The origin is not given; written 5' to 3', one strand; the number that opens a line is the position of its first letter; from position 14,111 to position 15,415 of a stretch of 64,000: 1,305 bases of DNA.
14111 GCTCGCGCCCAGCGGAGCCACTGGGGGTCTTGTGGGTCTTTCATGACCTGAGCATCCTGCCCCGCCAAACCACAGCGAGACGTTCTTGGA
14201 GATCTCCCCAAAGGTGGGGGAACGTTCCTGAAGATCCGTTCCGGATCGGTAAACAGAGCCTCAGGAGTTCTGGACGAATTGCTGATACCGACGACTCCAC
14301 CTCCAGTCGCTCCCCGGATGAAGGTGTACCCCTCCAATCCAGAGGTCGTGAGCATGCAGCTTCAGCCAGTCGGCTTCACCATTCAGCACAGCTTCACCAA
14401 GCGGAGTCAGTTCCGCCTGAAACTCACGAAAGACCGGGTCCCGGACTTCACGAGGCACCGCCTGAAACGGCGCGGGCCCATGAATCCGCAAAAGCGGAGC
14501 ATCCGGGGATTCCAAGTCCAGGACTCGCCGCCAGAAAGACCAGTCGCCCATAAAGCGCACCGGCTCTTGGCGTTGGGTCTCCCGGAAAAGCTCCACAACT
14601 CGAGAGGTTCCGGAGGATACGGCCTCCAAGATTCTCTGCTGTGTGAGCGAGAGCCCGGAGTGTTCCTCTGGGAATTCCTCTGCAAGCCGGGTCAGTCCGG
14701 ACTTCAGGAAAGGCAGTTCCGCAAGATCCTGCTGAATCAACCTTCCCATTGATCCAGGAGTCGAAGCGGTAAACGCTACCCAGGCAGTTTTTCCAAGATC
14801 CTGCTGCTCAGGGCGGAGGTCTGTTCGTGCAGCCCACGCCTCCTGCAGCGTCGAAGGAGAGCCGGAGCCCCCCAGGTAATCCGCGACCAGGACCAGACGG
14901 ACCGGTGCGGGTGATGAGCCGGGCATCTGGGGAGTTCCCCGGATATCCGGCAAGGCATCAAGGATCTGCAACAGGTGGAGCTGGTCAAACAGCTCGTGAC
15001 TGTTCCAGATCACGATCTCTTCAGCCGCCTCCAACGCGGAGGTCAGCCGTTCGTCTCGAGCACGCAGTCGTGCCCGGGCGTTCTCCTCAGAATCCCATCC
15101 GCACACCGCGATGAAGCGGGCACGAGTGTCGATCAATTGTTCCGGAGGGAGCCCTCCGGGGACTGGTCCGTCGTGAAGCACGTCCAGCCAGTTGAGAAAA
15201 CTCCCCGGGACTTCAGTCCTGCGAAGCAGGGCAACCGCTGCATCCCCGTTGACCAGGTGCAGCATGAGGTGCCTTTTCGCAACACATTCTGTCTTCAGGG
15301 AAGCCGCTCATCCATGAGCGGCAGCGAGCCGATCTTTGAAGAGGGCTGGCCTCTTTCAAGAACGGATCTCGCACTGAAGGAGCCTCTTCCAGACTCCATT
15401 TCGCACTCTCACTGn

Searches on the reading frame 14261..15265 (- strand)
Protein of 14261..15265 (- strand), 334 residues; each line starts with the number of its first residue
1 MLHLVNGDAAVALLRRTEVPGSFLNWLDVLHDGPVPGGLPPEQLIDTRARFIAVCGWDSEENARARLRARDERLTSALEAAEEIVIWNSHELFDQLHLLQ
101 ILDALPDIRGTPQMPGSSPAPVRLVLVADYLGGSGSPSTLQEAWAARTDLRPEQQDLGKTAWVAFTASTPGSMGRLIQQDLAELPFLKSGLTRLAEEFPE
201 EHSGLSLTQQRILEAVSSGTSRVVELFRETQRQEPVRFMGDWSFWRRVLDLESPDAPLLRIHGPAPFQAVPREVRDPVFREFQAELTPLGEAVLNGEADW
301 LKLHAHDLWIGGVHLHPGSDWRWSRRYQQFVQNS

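Call 21: search_protein_families(library=pfam, proteins=[window:14261-15265:-], max_evalue=0.001)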
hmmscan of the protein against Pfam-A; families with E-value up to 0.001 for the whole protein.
window:14261-15265:- (334 aa): 1 family
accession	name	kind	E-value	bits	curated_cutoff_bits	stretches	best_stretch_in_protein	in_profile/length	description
PF08874.15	DUF1835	-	0.00027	21.5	21.1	1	2-108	1-113/122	Domain of unknown function (DUF1835)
